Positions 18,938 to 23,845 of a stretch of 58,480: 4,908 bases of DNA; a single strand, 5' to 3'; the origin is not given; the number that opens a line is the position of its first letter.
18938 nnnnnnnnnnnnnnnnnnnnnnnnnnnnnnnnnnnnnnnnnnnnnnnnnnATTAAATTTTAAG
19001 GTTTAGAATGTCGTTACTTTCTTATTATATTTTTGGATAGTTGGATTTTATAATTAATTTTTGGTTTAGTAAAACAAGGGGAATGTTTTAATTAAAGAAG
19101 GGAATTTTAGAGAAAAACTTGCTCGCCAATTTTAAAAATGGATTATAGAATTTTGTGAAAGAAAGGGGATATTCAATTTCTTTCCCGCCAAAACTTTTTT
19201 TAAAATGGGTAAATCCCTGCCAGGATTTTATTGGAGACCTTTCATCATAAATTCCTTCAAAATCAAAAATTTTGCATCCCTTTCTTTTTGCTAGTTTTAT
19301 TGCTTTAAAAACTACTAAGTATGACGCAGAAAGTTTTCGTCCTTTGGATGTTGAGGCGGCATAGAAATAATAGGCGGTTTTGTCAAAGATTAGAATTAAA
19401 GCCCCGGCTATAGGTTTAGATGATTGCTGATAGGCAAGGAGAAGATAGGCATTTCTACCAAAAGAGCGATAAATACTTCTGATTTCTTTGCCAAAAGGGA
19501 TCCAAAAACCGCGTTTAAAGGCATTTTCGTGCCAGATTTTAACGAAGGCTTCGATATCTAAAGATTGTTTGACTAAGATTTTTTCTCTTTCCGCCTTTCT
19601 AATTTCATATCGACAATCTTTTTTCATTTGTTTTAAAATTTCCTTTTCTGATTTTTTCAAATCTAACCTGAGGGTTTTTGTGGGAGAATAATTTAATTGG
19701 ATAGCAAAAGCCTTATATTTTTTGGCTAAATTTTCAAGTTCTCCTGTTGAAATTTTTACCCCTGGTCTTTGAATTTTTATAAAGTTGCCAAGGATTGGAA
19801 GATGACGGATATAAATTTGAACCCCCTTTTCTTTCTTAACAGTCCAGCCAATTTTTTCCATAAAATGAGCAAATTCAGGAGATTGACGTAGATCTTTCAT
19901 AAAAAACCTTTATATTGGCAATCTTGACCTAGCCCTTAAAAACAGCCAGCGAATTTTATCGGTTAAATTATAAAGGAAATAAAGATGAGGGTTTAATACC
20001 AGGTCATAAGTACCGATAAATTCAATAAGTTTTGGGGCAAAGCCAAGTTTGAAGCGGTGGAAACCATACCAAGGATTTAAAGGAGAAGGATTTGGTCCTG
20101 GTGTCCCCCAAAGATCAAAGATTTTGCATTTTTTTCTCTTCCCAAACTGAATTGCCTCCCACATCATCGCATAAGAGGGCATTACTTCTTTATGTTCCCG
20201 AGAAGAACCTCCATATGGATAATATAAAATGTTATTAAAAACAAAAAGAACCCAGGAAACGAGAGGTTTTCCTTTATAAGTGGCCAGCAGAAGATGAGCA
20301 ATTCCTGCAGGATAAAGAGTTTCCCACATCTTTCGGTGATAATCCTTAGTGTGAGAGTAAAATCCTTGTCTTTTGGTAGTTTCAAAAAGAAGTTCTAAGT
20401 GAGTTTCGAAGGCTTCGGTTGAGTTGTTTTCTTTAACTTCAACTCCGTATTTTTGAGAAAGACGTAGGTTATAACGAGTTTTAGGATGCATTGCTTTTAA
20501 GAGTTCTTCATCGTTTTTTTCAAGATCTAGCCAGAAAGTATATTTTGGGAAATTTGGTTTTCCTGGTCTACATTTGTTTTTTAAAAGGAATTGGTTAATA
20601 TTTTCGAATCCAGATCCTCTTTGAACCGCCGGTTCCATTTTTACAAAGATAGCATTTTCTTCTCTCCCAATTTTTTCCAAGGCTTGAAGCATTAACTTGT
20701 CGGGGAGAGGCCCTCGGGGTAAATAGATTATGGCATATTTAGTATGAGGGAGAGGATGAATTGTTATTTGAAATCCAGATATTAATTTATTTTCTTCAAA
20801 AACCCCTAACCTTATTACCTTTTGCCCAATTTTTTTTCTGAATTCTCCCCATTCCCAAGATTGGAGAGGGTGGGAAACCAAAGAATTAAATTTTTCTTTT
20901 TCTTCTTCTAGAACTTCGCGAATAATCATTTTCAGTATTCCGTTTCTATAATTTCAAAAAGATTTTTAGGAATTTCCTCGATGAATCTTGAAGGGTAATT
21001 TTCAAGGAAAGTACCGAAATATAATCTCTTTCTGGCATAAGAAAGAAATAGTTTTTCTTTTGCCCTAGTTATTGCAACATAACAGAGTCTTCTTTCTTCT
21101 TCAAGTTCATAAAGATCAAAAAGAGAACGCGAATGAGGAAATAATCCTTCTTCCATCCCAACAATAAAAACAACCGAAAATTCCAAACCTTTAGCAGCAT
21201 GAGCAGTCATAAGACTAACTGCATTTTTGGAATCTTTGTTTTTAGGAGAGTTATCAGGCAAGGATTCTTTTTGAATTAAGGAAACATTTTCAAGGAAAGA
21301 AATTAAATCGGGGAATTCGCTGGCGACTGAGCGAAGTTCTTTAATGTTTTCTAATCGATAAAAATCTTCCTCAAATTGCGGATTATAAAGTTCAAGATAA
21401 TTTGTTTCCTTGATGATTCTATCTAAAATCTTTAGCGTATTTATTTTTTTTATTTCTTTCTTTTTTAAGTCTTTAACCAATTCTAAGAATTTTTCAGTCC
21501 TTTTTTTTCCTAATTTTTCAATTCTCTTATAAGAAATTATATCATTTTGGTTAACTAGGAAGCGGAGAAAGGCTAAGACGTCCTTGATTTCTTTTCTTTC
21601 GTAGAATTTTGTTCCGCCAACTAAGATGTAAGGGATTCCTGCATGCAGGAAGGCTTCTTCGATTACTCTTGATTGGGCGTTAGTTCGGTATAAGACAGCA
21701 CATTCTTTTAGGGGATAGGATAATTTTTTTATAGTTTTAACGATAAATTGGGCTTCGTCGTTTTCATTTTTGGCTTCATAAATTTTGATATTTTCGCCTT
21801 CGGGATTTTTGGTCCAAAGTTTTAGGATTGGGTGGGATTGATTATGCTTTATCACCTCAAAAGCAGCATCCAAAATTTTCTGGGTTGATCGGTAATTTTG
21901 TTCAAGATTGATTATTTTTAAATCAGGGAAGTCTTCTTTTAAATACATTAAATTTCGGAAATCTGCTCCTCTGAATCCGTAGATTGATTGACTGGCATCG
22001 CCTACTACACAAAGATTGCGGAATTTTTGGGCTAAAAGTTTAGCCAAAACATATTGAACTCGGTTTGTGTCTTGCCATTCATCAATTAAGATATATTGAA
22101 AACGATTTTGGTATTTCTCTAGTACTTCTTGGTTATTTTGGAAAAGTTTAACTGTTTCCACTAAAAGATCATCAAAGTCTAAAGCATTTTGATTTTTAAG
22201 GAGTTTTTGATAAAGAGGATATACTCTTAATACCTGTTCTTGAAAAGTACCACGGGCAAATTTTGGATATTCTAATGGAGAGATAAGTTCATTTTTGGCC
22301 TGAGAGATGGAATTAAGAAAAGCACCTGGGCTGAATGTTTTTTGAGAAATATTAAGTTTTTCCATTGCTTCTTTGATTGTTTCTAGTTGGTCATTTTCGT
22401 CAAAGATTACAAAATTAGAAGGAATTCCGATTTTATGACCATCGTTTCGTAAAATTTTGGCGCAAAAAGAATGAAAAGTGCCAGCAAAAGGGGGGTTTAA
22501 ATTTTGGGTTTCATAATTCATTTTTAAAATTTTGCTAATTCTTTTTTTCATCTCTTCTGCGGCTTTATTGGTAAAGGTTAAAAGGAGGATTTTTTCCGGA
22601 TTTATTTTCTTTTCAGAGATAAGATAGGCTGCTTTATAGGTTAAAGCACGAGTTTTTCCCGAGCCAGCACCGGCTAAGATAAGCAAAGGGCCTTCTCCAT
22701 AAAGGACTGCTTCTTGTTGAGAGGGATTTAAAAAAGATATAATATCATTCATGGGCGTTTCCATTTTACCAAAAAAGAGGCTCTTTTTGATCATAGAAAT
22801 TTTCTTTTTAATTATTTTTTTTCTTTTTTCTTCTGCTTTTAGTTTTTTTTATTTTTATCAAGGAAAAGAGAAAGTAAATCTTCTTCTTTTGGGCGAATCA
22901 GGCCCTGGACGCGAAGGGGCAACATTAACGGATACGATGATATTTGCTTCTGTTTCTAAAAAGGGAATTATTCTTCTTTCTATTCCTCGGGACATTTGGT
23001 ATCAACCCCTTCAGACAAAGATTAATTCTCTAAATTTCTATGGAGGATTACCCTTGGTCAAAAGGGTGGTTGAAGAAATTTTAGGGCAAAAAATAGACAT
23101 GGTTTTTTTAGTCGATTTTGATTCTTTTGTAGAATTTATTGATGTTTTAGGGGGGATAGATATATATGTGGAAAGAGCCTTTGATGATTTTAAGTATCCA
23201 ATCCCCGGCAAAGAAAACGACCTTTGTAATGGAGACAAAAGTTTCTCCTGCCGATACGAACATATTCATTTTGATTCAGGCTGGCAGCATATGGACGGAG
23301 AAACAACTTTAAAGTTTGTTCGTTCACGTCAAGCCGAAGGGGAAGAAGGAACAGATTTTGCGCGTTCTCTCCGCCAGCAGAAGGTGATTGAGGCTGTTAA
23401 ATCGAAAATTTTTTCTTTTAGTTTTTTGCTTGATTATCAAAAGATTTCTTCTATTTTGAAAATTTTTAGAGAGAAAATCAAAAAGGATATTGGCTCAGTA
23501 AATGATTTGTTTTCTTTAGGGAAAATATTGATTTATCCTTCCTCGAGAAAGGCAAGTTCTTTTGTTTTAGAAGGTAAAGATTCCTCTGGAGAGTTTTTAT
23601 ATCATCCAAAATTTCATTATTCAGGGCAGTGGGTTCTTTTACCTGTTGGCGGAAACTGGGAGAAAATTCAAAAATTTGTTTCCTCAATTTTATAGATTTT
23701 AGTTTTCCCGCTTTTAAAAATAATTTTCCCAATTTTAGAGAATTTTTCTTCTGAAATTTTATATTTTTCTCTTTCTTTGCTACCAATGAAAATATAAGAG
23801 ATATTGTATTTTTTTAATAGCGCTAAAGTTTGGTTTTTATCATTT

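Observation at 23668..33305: Nine-gene minus-strand run: PilN/PilO-like proteins, four PT-linker surface proteins and a flavoprotein/GT39/DUF2298 module, with no pilus machinery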

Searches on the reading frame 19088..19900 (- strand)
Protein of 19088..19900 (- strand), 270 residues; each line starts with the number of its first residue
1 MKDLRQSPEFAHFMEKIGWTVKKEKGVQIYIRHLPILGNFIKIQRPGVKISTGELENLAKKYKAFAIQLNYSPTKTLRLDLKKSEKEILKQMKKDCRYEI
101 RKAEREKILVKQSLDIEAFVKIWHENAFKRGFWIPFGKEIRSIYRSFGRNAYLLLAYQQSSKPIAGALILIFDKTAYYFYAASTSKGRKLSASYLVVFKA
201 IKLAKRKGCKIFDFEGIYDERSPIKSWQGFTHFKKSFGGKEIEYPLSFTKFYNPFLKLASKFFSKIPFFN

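Call 81: search_protein_families(library=ncbifam, proteins=[window:19088-19900:-], max_evalue=0.001)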
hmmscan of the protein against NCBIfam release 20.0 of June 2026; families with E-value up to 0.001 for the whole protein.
window:19088-19900:- (270 aa): 1 family
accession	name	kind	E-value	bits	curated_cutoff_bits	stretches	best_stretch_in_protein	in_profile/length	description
TIGR03019.1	pepcterm_femAB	equivalog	2.2e-16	59.8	260.35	1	54-241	101-278/330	FemAB family XrtA/PEP-CTERM system-associated protein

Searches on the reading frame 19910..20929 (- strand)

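Call 81: search_protein_families(library=ncbifam, proteins=[window:19910-20929:-], max_evalue=0.001)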
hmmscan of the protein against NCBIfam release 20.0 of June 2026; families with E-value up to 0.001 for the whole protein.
window:19910-20929:- (339 aa): 2 families
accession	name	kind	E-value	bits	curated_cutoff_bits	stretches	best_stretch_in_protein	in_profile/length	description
TIGR03019.1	pepcterm_femAB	equivalog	6.7e-13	48.4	260.35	1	129-273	118-258/330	FemAB family XrtA/PEP-CTERM system-associated protein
NF047883.1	UAcmpLyAlTFemX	equivalog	2.1e-12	47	500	1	128-317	146-332/337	UDP-N-acetylmuramoylpentapeptide-lysine N(6)-alanyltransferase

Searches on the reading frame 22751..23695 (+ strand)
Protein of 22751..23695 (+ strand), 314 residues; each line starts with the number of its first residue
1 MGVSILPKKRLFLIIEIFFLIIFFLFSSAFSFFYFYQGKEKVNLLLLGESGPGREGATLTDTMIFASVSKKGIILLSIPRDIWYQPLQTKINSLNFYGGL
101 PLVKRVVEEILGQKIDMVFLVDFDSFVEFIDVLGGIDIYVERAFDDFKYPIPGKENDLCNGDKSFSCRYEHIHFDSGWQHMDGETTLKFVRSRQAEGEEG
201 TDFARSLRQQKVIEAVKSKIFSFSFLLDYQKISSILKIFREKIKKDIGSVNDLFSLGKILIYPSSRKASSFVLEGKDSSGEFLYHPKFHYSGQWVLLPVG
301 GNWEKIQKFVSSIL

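Call 9: search_protein_families(library=pfam, proteins=[window:22751-23695:+], max_evalue=0.01)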
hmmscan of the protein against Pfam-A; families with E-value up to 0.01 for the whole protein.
window:22751-23695:+ (314 aa): 1 family
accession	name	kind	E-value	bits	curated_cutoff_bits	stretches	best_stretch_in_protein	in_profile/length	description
PF03816.19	LytR_cpsA_psr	-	8.9e-30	104.3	24.6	1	60-220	2-148/150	LytR_cpsA_psr family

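Call 81: search_protein_families(library=ncbifam, proteins=[window:22751-23695:+], max_evalue=0.001)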
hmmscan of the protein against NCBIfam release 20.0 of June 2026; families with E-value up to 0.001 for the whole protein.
window:22751-23695:+ (314 aa): 4 families
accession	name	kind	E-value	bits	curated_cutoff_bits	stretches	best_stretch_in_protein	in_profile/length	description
TIGR00350.1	lytR_cpsA_psr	domain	4.7e-25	88.6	62.3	1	59-220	2-150/152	LCP family glycopolymer transferase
NF006897.1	PRK09379.1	equivalog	3.6e-19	69.1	441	2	163-254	163-248/298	polyisoprenyl-teichoic acid--peptidoglycan teichoic acid transferase TagU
NF051849.1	LCP_trans_Cps2A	equivalog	2.5e-14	53.3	650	2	161-236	328-401/477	LCP family glycopolymer transferase CpsA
NF047591.1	ligase_LytR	equivalog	8.5e-13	48.3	450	1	62-254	94-270/336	glycopolymer--peptidoglycan transferase LytR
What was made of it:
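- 22751..23695 (+): LCP (LytR-CpsA-Psr) glycopolymer-to-peptidoglycan transferase, convergent with g9 and overlapping it by 28 nt. PF03816 104 bits (call 9); TIGR00350 (call 81).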
